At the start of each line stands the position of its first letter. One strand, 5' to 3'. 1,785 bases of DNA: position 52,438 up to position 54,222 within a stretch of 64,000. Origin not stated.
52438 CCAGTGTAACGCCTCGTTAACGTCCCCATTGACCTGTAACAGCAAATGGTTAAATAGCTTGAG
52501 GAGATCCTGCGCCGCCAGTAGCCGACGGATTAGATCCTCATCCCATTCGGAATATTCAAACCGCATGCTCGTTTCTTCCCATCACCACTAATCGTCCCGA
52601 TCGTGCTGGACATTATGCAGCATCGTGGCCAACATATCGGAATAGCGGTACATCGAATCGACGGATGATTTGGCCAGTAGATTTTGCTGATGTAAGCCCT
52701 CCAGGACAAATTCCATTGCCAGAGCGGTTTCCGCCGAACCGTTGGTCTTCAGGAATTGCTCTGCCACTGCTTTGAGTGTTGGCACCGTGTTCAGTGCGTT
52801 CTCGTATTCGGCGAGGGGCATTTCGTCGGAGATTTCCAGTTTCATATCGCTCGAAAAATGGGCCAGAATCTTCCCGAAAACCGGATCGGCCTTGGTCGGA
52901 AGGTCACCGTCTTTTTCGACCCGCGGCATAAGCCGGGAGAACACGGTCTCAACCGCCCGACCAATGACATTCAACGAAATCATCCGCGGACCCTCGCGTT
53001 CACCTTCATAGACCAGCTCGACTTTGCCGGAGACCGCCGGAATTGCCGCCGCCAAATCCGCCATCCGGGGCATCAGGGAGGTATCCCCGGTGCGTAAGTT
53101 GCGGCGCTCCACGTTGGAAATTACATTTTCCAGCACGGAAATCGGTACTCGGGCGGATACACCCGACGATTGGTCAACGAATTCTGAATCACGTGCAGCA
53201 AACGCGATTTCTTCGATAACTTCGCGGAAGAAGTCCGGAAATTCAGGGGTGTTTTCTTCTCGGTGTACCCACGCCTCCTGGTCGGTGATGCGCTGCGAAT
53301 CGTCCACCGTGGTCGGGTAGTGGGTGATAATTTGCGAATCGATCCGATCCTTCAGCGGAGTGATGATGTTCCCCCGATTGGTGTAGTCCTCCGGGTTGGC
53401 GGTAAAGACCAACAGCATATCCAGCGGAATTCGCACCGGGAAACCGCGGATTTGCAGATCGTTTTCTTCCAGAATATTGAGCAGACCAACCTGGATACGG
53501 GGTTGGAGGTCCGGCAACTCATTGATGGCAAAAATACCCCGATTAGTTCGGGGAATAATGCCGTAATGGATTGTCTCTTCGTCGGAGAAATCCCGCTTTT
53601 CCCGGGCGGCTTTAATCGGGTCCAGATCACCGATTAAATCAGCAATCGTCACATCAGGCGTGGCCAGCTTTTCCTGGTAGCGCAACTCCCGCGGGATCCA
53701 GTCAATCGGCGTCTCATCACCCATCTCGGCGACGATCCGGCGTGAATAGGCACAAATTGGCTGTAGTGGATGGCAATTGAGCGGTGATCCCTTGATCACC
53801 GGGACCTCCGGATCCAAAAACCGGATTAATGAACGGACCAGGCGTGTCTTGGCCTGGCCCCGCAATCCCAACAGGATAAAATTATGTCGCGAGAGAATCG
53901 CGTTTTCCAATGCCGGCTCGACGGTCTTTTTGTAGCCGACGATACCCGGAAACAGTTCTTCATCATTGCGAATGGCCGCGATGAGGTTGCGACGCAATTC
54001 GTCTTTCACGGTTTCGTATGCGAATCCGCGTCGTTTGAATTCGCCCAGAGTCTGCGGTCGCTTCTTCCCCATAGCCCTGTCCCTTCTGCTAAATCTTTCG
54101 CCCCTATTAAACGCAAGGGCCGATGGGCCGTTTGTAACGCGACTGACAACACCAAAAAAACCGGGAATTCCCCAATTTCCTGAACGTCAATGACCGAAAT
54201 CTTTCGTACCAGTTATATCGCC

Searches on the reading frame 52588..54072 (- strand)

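Call 7: search_protein_families(library=ncbifam, proteins=[window:52588-54072:-], max_evalue=0.00001)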
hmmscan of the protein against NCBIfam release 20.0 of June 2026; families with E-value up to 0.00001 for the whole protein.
window:52588-54072:- (494 aa): 3 families
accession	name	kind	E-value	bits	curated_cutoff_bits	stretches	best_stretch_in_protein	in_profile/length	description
TIGR02031.1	BchD-ChlD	equivalog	3.4e-07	29.3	499.55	1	68-274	22-188/608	magnesium chelatase ATPase subunit D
TIGR02442.1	Cob-chelat-sub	hypoth_equivalog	3.7e-07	29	779.45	1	42-253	4-201/641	putative cobaltochelatase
TIGR02030.1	BchI-ChlI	equivalog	4.2e-07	29.4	466.95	1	65-237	28-193/337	magnesium chelatase ATPase subunit I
